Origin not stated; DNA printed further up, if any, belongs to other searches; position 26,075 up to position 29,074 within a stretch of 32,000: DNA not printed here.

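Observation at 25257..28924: Sensor-less sigma-54 activator translationally coupled to an exported 899-aa beta-module/TPR protein, directly upstream of flgB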

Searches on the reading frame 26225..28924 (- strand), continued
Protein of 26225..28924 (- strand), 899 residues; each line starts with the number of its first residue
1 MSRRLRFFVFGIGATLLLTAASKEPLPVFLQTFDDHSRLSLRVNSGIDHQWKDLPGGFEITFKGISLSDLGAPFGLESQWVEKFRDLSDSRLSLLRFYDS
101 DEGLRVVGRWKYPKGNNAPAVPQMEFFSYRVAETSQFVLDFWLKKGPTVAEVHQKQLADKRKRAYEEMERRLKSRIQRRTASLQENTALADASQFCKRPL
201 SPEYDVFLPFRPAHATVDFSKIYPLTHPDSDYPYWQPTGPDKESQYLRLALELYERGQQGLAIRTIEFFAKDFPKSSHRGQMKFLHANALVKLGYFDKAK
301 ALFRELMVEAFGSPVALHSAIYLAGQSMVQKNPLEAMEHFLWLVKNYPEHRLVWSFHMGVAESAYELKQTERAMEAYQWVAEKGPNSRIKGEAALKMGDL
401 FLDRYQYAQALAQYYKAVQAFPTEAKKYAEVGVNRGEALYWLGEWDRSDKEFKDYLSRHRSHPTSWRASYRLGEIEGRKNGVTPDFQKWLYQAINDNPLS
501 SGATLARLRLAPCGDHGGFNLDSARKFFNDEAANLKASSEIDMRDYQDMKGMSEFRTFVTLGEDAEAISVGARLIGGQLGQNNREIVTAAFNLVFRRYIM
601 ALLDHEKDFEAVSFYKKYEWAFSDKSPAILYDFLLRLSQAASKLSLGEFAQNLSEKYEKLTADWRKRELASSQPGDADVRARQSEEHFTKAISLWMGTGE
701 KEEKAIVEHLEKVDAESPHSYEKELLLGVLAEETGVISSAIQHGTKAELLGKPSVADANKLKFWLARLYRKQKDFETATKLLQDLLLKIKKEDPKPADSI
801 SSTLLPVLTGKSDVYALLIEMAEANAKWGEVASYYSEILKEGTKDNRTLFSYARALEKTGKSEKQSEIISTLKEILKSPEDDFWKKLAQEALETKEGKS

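Call 34: fold_search(model_id=the predicted structure, library=pdb)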
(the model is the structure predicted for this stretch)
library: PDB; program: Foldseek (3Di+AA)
matches with E <= 10: 1693; with E <= 0.001: 298
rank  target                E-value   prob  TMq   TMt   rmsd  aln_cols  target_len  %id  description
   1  9hmf_K                7.1e-14  1.00  0.28  0.32  51.4       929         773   11  Periplasmic scaffold of the Campylobacter jejuni flagellar motor (alpha carbon trace) (released 2024-12-25)
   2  9rtt_Q                5.0e-10  1.00  0.26  0.26  18.4       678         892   13  Activated Elongation Complex with IWS1 and ELOF1 (released 2025-09-03)
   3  4buj_F                1.0e-09  1.00  0.19  0.14  24.8       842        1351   13  Crystal structure of the S. cerevisiae Ski2-3-8 complex (released 2013-08-28)
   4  4buj_B                1.4e-09  1.00  0.16  0.11  24.6       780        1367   12  Crystal structure of the S. cerevisiae Ski2-3-8 complex (released 2013-08-28)
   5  9hvq_Q                1.4e-09  1.00  0.20  0.20  25.4       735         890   13  Structure of the transcribing Pol II-DSIF-PAF-SPT6-RECQL5 complex (released 2025-07-16)
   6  8fgw_D                2.6e-09  1.00  0.21  0.15  33.4       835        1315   13  Human IFT-A complex structures provide molecular insights into ciliary transport (released 2023-02-22)
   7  9g8r_B                3.1e-09  1.00  0.25  0.21  25.9       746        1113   11  human SKI7-SKI238 complex in the open state (released 2024-10-16)
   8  7qds_B                5.7e-09  1.00  0.25  0.23  18.8       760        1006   14  Apo human SKI complex in the open state (released 2022-02-02)
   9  8q9t_E                6.9e-09  1.00  0.20  0.17  23.7       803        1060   13  CryoEM structure of a S. Cerevisiae Ski238 complex bound to RNA (released 2023-11-29)
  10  8bbg_D                8.8e-09  1.00  0.22  0.17  21.0       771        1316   13  Structure of the IFT-A complex; anterograde IFT-A train model (released 2022-12-21)
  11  7dkh_A                9.9e-09  1.00  0.23  0.22  20.2       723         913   14  Crystal structure of the Ctr9/Paf1/Cdc73/Rtf1 quaternary complex (released 2021-11-24)
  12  7yeh_A                1.2e-08  1.00  0.22  0.20  18.9       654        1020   14  Cryo-EM structure of human OGT-OGA complex (released 2023-07-12)
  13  7qdz_B                1.3e-08  1.00  0.25  0.20  19.0       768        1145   14  80S-bound human SKI complex in the closed state (released 2022-02-09)
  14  7qdr_B                1.3e-08  1.00  0.25  0.19  17.6       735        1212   13  Apo human SKI complex in the closed state (released 2022-02-02)
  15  8qca_B                1.4e-08  1.00  0.23  0.26  19.9       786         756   11  CryoEM structure of a S. Cerevisiae Ski2387 complex in the closed state bound to RNA (released 2023-11-15)
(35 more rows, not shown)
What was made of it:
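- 26225..28924 (-): 899-aa exported PflA-like protein (whole ORF). Best Foldseek PDB hit is 9hmf_K, C. jejuni flagellar periplasmic scaffold, E 7e-14 (call 34).
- On PflA-type periplasmic flagellar scaffold: 9hmf_K is rank 1 of 350,542 chains at E 7e-14 (call 34).
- Closest known: PflA of Campylobacter jejuni / Helicobacter pylori. Same: Best structural match in the PDB (call 34).
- E is 7e-14 over 929 columns, four orders of magnitude better than generic TPR proteins (call 34). The fold is that of a structural motor scaffold (call 34). The top structural hit is PflA rather than YbgF, BamD or PilF (call 34).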

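Call 71: find_encoding_contigs(protein=P0001, flank=3000, max_places=3)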
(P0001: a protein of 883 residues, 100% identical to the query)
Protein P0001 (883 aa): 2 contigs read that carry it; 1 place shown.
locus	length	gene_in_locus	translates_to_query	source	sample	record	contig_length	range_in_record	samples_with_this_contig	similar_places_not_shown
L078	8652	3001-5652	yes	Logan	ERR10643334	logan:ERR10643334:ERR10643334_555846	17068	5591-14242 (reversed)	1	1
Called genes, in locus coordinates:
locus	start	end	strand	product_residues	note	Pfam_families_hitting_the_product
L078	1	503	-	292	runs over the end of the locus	PF02470:MlaD, PF28544:Helical_needle (weak)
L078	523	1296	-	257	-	PF00005:ABC_tran, PF13304:AAA_21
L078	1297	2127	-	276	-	PF02405:MlaE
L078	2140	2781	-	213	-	-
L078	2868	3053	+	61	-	-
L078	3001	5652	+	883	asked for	PF13174:TPR_6 (faint), PF13428:TPR_14 (faint), PF13432:TPR_16 (faint), PF14559:TPR_19 (faint)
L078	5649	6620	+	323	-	PF00158:Sigma54_activat, PF14532:Sigma54_activ_2, PF07728:AAA_5 (weak), PF25601:AAA_lid_14, PF18024:HTH_50 (faint), PF02954:HTH_8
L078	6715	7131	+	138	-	PF00460:Flg_bb_rod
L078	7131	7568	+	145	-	PF00460:Flg_bb_rod, PF06429:Flg_bbr_C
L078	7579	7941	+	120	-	PF02049:FliE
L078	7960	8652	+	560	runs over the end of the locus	PF01514:YscJ_FliF, PF08345:YscJ_FliF_C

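Call 82: search_protein_representatives(alignment_id=A1)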
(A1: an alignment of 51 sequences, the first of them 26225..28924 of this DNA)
Query: 51 sequences, 916 profile positions. Proteins with E-value up to 0.001 (for the whole library): 11207; up to 1e-10: 2549; up to 1e-30: 346. The best 150 are listed.
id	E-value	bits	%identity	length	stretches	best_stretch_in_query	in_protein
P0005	0.0e+00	1268.6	-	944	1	6-910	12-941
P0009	0.0e+00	1259.7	-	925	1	7-915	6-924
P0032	0.0e+00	1220.9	-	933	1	3-915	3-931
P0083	0.0e+00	1209.2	-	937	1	9-915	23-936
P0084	0.0e+00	1205.3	-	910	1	7-906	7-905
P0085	0.0e+00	1204.6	-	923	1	12-914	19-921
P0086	0.0e+00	1203.7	-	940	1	10-907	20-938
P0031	0.0e+00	1201.5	-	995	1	20-915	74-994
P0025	0.0e+00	1198.2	-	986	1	18-915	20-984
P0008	0.0e+00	1188.0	-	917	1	1-907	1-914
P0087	0.0e+00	1186.8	-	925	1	12-905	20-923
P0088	0.0e+00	1183.6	-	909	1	19-907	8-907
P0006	0.0e+00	1183.4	-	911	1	12-908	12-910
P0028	0.0e+00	1182.1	-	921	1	36-909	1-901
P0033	0.0e+00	1181.5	-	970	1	4-915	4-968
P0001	0.0e+00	1164.3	-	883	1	23-906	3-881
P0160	1.3e-176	606.1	-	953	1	25-905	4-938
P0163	1.3e-170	586.2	-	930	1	28-907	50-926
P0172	1.3e-128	447.3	-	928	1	18-909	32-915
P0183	1.1e-87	311.8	-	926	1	21-909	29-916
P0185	2.2e-82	294.3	-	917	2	23-776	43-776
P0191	1.2e-74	268.7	-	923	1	12-906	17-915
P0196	1.2e-66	242.1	-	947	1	9-544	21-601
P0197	5.7e-64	233.3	-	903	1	29-908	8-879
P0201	4.0e-60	220.6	-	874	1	18-903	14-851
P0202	1.5e-59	218.7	-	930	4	33-536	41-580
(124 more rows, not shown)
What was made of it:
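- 26225..28924 (-): The family has 346 representatives at E<=1e-30 (call 82).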

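Call 83: list_cluster_members(proteins=[P0183, P0172, P0191, P0202, P0201, P0197, P0160, P0163, P0196, P0185])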
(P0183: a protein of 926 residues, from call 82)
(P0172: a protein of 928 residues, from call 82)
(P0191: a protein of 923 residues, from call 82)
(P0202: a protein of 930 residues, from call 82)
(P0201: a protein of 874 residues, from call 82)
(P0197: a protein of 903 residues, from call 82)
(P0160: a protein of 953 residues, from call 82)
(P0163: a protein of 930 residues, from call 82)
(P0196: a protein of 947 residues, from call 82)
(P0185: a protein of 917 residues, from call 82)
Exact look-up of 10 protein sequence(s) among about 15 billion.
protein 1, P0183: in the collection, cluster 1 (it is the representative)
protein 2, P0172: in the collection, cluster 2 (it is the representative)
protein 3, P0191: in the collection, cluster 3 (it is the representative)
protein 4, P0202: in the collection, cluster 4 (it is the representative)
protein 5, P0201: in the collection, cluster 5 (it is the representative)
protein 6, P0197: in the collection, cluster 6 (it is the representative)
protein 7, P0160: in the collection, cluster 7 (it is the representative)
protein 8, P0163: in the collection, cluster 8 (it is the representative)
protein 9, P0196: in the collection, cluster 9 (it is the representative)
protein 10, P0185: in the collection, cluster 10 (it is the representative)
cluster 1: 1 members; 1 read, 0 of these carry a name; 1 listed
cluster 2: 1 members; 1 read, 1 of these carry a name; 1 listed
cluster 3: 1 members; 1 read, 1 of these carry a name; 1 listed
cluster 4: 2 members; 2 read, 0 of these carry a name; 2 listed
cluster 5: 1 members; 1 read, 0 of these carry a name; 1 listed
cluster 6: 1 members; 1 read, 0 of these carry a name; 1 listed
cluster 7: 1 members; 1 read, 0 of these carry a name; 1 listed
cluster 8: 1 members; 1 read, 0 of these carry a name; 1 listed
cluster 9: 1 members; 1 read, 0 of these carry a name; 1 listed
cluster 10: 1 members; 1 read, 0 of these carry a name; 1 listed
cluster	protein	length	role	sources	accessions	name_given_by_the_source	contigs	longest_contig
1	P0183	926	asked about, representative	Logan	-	-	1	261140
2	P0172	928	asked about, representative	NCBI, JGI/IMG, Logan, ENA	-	tetratricopeptide (TPR) repeat protein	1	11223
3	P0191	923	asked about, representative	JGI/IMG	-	tetratricopeptide (TPR) repeat protein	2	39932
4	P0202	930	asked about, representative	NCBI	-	-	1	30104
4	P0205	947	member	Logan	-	-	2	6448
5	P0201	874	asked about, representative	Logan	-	-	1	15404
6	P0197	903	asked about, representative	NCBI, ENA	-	-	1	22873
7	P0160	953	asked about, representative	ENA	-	-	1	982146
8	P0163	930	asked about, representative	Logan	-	-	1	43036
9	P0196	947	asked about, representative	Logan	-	-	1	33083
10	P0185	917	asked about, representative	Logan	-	-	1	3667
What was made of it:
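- Tried and rejected: Cluster look-up gave no organism names (call 83).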

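Call 84: find_encoding_contigs(protein=P0183, flank=9000, max_places=2)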
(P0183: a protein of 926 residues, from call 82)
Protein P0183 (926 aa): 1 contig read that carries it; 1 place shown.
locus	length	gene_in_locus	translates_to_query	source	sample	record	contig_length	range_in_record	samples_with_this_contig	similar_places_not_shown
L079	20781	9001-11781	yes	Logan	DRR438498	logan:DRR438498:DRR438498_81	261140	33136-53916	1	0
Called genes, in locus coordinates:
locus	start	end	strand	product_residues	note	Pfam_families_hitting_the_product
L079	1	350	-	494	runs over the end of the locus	PF00263:Secretin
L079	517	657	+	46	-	-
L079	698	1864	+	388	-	PF00438:S-AdoMet_synt_N, PF02772:S-AdoMet_synt_M, PF02773:S-AdoMet_synt_C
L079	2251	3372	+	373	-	PF00158:Sigma54_activat, PF14532:Sigma54_activ_2, PF07728:AAA_5, PF25601:AAA_lid_14, PF02954:HTH_8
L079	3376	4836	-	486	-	-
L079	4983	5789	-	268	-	PF02470:MlaD, PF28544:Helical_needle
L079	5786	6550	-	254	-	PF00005:ABC_tran, PF13304:AAA_21 (weak)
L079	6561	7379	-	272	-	PF02405:MlaE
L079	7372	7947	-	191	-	-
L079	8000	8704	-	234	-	-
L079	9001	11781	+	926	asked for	PF13181:TPR_8 (faint), PF13428:TPR_14 (faint), PF13525:YfiO (faint), PF00515:TPR_1 (faint), PF07719:TPR_2 (faint), PF14559:TPR_19 (faint), PF13174:TPR_6 (faint), PF13432:TPR_16 (faint)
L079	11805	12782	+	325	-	PF00158:Sigma54_activat, PF13191:AAA_16 (weak), PF14532:Sigma54_activ_2, PF13401:AAA_22 (faint), PF07728:AAA_5 (faint), PF25601:AAA_lid_14, PF02954:HTH_8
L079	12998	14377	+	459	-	PF01966:HD (weak), PF13487:HD_5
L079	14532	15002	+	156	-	PF00460:Flg_bb_rod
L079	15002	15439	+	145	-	PF00460:Flg_bb_rod, PF06429:Flg_bbr_C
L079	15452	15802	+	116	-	PF02049:FliE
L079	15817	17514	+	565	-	PF01514:YscJ_FliF, PF08345:YscJ_FliF_C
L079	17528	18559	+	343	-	PF03448:MgtE_N (faint), PF14842:FliG_N, PF14841:FliG_M, PF14842:FliG_N (weak), PF01706:FliG_C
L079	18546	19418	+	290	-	PF02108:FliH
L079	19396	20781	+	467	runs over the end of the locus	PF00006:ATP-synt_ab, PF18269:T3SS_ATPase_C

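Call 85: find_encoding_contigs(protein=P0201, flank=6000, max_places=1)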
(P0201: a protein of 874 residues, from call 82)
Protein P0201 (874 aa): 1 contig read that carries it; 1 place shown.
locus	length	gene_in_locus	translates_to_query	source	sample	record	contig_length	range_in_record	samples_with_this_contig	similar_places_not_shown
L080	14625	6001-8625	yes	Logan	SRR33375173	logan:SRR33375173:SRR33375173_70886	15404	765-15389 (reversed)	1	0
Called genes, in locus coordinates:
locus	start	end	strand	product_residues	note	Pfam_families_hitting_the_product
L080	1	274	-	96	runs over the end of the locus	?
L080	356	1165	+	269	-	PF24694:LNS2_PITM1-3 (faint), PF00702:Hydrolase, PF03767:Acid_phosphat_B (weak)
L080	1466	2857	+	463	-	PF00072:Response_reg, PF00158:Sigma54_activat, PF13191:AAA_16 (faint), PF14532:Sigma54_activ_2, PF07728:AAA_5 (weak), PF25601:AAA_lid_14, PF02954:HTH_8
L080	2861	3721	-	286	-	PF02470:MlaD, PF28544:Helical_needle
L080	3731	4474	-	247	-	PF00005:ABC_tran, PF13304:AAA_21 (weak)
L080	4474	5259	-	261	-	PF02405:MlaE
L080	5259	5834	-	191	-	-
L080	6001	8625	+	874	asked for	PF09976:TPR_21 (faint), PF00515:TPR_1 (faint), PF07719:TPR_2 (faint), PF12895:ANAPC3 (faint), PF13174:TPR_6 (faint), PF13428:TPR_14 (faint), PF13432:TPR_16 (faint), PF14559:TPR_19 (faint), +4 more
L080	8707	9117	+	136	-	-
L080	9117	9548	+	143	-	PF00460:Flg_bb_rod, PF06429:Flg_bbr_C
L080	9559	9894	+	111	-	PF02049:FliE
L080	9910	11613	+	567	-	PF01514:YscJ_FliF, PF08345:YscJ_FliF_C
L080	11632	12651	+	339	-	PF03448:MgtE_N (faint), PF14842:FliG_N, PF14841:FliG_M, PF01706:FliG_C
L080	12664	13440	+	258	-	PF02108:FliH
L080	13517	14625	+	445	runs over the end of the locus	PF02874:ATP-synt_ab_N (faint), PF00006:ATP-synt_ab, PF18269:T3SS_ATPase_C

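Call 86: find_encoding_contigs(protein=P0191, flank=6000, max_places=1)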
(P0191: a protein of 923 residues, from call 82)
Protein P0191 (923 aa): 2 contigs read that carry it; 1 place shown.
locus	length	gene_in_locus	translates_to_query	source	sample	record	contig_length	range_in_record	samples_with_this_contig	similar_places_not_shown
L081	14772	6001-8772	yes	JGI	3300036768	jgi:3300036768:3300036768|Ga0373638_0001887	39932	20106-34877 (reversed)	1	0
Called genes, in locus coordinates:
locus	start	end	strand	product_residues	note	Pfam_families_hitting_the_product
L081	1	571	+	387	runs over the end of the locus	PF00438:S-AdoMet_synt_N, PF02772:S-AdoMet_synt_M, PF02773:S-AdoMet_synt_C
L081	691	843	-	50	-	-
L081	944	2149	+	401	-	PF00158:Sigma54_activat, PF14532:Sigma54_activ_2, PF07728:AAA_5, PF25601:AAA_lid_14, PF02954:HTH_8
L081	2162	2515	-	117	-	PF06170:DUF983 (weak)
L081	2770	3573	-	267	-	PF02470:MlaD, PF28544:Helical_needle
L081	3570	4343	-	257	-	PF00005:ABC_tran, PF13304:AAA_21 (weak)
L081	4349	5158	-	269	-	PF02405:MlaE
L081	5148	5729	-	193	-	-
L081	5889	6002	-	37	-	-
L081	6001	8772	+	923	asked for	PF12895:ANAPC3 (faint), PF13525:YfiO (faint), PF13174:TPR_6 (faint), PF13428:TPR_14 (faint), PF13432:TPR_16 (faint), PF14559:TPR_19 (weak)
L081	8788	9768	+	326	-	PF00158:Sigma54_activat, PF13191:AAA_16 (faint), PF14532:Sigma54_activ_2, PF00004:AAA (faint), PF07728:AAA_5 (weak), PF13401:AAA_22 (faint), PF25601:AAA_lid_14, PF02954:HTH_8, +1 more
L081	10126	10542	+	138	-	PF00460:Flg_bb_rod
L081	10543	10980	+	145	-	PF00460:Flg_bb_rod, PF06429:Flg_bbr_C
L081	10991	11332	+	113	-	PF02049:FliE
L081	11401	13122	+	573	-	PF01514:YscJ_FliF, PF08345:YscJ_FliF_C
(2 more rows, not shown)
